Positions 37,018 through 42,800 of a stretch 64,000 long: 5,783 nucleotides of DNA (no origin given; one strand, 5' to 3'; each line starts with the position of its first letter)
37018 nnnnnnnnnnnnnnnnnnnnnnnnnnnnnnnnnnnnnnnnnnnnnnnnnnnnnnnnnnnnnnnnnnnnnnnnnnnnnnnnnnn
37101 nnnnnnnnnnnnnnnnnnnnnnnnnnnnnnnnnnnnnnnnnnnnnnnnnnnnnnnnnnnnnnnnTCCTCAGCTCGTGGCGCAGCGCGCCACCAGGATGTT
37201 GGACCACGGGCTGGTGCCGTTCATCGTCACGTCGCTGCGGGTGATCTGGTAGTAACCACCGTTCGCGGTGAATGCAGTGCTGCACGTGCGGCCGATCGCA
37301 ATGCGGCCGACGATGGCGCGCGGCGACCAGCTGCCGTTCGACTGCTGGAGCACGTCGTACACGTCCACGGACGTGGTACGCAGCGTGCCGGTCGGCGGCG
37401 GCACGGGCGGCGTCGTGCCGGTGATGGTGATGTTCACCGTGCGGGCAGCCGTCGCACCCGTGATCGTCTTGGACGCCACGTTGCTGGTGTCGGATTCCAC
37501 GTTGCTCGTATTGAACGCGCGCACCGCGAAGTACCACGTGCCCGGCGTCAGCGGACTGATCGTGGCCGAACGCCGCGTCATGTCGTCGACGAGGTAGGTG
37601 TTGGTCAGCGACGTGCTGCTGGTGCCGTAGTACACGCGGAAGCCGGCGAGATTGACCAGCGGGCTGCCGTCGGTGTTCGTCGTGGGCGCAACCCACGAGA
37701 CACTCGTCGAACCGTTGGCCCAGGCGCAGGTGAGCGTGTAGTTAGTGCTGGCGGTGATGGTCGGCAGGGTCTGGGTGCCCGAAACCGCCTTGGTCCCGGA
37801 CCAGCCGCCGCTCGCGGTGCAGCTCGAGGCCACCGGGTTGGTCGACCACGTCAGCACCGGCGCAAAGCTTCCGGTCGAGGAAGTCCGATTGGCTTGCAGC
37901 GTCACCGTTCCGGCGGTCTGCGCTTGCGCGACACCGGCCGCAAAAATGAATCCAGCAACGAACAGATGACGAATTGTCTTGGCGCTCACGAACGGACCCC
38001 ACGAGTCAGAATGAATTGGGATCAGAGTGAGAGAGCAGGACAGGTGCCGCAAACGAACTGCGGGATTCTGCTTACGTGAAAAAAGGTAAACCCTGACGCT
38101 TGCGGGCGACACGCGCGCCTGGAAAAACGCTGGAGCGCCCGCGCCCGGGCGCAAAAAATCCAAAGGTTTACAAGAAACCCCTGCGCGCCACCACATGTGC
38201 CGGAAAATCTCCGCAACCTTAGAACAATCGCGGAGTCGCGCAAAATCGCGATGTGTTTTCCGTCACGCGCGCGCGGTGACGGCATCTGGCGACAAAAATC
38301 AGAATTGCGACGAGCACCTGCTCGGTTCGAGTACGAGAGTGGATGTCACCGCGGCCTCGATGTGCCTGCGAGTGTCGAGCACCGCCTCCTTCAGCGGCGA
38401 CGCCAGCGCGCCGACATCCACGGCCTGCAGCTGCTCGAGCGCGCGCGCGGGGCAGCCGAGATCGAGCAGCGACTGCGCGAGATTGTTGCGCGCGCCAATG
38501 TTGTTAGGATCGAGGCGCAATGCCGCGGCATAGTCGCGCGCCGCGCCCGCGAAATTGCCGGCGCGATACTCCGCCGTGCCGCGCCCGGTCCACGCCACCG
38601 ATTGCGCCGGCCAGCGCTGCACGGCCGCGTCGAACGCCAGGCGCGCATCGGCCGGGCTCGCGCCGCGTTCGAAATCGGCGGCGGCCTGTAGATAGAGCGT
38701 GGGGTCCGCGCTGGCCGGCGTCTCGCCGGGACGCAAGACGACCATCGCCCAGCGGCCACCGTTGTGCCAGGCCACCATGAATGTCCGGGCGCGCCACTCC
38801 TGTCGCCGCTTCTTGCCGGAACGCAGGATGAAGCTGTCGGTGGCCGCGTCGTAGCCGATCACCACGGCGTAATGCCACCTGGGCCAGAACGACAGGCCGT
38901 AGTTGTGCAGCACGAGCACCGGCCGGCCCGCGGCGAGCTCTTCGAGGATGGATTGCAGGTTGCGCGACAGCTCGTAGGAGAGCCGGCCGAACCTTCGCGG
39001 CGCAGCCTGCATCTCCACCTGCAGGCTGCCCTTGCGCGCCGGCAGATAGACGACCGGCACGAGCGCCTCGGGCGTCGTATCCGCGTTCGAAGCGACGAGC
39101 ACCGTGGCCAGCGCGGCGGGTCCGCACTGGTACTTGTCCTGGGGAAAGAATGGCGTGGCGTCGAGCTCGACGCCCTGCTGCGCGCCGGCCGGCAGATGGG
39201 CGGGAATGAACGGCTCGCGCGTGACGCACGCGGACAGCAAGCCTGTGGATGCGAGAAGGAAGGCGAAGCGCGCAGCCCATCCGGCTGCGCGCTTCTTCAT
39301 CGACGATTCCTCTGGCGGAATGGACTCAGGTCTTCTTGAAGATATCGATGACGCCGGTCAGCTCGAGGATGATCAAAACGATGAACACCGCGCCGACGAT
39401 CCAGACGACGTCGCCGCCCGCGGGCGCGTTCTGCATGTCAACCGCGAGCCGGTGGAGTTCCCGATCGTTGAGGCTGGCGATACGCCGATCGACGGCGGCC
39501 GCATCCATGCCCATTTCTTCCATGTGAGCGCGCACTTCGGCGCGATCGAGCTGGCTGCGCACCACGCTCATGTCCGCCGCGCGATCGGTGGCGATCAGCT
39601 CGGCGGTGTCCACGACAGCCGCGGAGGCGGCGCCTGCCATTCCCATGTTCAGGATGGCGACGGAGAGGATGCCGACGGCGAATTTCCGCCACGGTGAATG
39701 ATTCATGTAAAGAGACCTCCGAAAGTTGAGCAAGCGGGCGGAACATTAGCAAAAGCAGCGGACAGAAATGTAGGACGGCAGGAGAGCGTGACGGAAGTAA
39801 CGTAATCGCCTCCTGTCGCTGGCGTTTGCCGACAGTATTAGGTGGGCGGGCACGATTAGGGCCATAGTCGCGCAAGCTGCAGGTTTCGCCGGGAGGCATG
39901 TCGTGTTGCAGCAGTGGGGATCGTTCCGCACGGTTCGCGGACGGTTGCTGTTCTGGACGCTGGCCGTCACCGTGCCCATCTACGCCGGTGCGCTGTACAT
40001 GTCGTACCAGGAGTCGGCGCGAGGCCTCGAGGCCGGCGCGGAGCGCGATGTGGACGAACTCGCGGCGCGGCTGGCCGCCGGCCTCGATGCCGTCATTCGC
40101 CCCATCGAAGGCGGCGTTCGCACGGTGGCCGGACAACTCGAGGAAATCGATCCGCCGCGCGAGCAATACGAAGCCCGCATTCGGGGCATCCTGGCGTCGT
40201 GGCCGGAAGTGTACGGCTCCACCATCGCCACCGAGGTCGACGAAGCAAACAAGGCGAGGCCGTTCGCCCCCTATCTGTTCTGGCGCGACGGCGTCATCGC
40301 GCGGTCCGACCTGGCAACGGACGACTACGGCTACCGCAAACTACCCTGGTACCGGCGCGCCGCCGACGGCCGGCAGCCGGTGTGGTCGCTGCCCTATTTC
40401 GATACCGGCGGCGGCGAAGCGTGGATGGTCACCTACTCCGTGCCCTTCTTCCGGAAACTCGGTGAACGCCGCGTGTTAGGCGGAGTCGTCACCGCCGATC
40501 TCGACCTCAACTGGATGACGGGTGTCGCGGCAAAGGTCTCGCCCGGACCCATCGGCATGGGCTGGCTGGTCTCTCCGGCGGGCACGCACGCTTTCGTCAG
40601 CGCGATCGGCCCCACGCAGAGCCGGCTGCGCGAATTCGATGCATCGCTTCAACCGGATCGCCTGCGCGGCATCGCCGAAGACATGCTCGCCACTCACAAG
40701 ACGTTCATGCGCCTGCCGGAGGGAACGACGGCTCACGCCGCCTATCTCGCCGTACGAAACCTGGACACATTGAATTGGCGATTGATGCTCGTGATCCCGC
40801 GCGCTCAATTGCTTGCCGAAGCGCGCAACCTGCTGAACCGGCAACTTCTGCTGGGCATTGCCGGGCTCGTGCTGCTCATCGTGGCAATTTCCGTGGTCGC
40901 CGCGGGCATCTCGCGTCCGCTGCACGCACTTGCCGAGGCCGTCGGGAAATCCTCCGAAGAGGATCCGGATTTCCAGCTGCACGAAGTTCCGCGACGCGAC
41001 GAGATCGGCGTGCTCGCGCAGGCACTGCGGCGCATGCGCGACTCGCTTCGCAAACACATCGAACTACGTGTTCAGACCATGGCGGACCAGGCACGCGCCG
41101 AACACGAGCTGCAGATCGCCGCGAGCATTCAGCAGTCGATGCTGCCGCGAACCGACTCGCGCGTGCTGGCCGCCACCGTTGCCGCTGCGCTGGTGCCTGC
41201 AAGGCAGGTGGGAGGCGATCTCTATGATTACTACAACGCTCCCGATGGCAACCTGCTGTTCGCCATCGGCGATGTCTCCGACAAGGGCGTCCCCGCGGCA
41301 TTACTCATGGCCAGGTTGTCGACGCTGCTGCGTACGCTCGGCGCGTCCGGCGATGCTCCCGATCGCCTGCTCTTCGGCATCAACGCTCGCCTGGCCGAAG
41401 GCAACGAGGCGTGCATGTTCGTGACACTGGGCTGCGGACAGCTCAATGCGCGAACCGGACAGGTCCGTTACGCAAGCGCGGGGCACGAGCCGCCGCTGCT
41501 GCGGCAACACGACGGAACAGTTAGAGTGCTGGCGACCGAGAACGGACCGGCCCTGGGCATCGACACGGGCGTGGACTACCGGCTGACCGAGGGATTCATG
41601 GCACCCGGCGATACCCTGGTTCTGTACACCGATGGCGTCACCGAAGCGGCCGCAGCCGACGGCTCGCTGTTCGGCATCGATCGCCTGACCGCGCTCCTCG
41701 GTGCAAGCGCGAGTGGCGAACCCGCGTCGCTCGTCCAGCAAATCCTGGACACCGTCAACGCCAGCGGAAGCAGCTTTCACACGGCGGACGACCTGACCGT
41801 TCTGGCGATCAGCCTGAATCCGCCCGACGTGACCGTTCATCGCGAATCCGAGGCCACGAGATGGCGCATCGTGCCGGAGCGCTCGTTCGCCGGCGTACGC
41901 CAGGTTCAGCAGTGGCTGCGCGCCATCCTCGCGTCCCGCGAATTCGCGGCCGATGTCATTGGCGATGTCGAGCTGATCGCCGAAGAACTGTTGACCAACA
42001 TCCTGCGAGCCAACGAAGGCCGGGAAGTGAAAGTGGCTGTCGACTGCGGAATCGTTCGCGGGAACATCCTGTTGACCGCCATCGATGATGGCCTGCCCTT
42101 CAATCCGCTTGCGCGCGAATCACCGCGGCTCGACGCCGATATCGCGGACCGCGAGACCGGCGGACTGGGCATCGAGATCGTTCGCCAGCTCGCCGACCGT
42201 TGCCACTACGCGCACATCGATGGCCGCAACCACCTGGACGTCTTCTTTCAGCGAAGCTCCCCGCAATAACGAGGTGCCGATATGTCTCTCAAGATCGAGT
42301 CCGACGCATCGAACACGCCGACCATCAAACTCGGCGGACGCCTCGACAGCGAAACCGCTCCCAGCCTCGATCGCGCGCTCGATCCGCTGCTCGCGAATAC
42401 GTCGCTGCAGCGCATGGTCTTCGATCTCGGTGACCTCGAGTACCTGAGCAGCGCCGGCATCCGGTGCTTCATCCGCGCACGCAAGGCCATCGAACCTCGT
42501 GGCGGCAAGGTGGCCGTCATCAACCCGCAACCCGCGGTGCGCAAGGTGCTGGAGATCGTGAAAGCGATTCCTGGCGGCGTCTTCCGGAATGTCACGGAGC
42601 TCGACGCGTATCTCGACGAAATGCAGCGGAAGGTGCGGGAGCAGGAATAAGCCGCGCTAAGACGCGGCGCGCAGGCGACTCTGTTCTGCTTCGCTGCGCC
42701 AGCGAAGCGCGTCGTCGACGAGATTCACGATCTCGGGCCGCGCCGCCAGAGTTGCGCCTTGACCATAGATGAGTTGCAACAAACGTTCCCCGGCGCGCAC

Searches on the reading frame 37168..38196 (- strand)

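Call 11: search_protein_families(library=pfam, proteins=[window:37168-38196:-], max_evalue=0.001)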
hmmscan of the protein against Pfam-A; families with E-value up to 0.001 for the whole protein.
window:37168-38196:- (342 aa): 1 family
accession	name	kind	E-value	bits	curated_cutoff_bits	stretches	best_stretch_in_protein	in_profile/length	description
PF00041.27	fn3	-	0.00021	21.9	25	1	161-234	13-75/84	Fibronectin type III domain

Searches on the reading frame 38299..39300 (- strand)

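Call 11: search_protein_families(library=pfam, proteins=[window:38299-39300:-], max_evalue=0.001)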
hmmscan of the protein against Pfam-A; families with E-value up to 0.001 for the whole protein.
window:38299-39300:- (333 aa): 9 families
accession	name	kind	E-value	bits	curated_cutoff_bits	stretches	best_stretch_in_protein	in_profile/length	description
PF13529.12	Peptidase_C39_2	-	2.3e-08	35.2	24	1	50-159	4-139/143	Peptidase_C39 like family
PF07719.23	TPR_2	-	6.5e-08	32.5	27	1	236-267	3-34/34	Tetratricopeptide repeat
PF00515.34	TPR_1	-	2e-07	31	27.8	1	235-267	2-34/34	Tetratricopeptide repeat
PF13432.12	TPR_16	-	4.4e-07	30.7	32.7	1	212-267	9-64/65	Tetratricopeptide repeat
PF13428.12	TPR_14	-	2.3e-06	28.2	23.5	1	236-276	3-43/44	Tetratricopeptide repeat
PF13414.12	TPR_11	-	3.7e-06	26.9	26.8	1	241-282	1-42/42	TPR repeat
PF14559.12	TPR_19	-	8.2e-06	26.5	25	1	246-294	3-51/68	Tetratricopeptide repeat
PF13431.12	TPR_17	-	4e-05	24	24.4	1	257-289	2-34/34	Tetratricopeptide repeat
PF13371.12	TPR_9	-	0.00069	20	35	0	231-267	26-62/73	Tetratricopeptide repeat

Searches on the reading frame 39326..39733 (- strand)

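Call 11: search_protein_families(library=pfam, proteins=[window:39326-39733:-], max_evalue=0.001)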
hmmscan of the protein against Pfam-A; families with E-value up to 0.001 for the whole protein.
window:39326-39733:- (135 aa): 1 family
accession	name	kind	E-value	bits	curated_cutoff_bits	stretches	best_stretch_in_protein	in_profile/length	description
PF20332.3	DUF6627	-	1.1e-15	58.2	27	1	22-132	7-118/125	Family of unknown function (DUF6627)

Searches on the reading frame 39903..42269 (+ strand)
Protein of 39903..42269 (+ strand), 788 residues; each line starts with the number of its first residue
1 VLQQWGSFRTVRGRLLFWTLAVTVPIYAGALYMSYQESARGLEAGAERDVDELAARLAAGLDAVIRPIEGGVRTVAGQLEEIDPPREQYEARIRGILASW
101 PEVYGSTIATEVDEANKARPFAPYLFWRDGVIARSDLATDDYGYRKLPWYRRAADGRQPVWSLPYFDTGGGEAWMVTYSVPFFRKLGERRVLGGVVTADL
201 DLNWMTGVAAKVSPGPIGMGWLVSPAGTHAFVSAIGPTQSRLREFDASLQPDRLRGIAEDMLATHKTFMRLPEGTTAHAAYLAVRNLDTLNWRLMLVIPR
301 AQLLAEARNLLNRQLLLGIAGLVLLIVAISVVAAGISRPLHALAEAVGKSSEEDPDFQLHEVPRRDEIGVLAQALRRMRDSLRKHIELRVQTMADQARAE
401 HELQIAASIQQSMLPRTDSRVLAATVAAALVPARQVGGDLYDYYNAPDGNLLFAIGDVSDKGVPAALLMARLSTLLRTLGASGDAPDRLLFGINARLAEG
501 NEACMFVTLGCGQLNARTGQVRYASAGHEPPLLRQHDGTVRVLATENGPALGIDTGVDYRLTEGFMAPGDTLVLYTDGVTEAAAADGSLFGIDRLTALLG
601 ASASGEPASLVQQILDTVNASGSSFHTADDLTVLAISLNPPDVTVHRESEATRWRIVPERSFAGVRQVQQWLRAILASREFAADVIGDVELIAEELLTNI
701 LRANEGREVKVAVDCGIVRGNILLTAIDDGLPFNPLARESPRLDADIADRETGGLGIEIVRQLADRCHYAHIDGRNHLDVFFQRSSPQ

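Call 11: search_protein_families(library=pfam, proteins=[window:39903-42269:+], max_evalue=0.001)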
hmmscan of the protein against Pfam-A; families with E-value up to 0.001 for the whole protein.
window:39903-42269:+ (788 aa): 7 families
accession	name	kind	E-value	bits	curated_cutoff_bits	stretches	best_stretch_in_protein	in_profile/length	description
PF07228.17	SpoIIE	-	5.6e-51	173.7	25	1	447-638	1-191/192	Stage II sporulation protein E (SpoIIE)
PF22673.2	MCP-like_PDC_1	-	8.7e-23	81.3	27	1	90-206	2-112/113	Methyl-accepting chemotaxis protein-like, first PDC sensor domain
PF13581.12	HATPase_c_2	-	7.1e-17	62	27.4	1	665-779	8-124/127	Histidine kinase-like ATPase domain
PF00672.30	HAMP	-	2.2e-08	34.7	25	1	332-383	2-52/53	HAMP domain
PF02518.31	HATPase_c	-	0.00022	22.1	26.4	1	689-768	6-88/111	Histidine kinase-, DNA gyrase B-, and HSP90-like ATPase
PF02743.24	dCache_1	-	0.00028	20.9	45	1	139-225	90-175/240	Cache domain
PF22572.2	GPR158_179_EC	-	0.00074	20.5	28.1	0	161-203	2-48/96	GPR158/179 extracellular domain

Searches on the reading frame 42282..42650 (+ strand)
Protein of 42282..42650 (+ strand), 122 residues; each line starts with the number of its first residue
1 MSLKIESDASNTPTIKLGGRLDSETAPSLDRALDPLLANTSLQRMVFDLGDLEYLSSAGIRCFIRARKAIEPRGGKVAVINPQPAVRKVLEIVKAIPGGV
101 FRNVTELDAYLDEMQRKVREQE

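Call 11: search_protein_families(library=pfam, proteins=[window:42282-42650:+], max_evalue=0.001)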
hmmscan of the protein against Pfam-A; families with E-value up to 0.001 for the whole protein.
window:42282-42650:+ (122 aa): 2 families
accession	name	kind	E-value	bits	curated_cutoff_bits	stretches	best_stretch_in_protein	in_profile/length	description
PF01740.26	STAS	-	1.7e-16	60.4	22.6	1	13-94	11-92/106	STAS domain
PF13466.11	STAS_2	-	3.4e-14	53.2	29.2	1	15-92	1-76/80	STAS domain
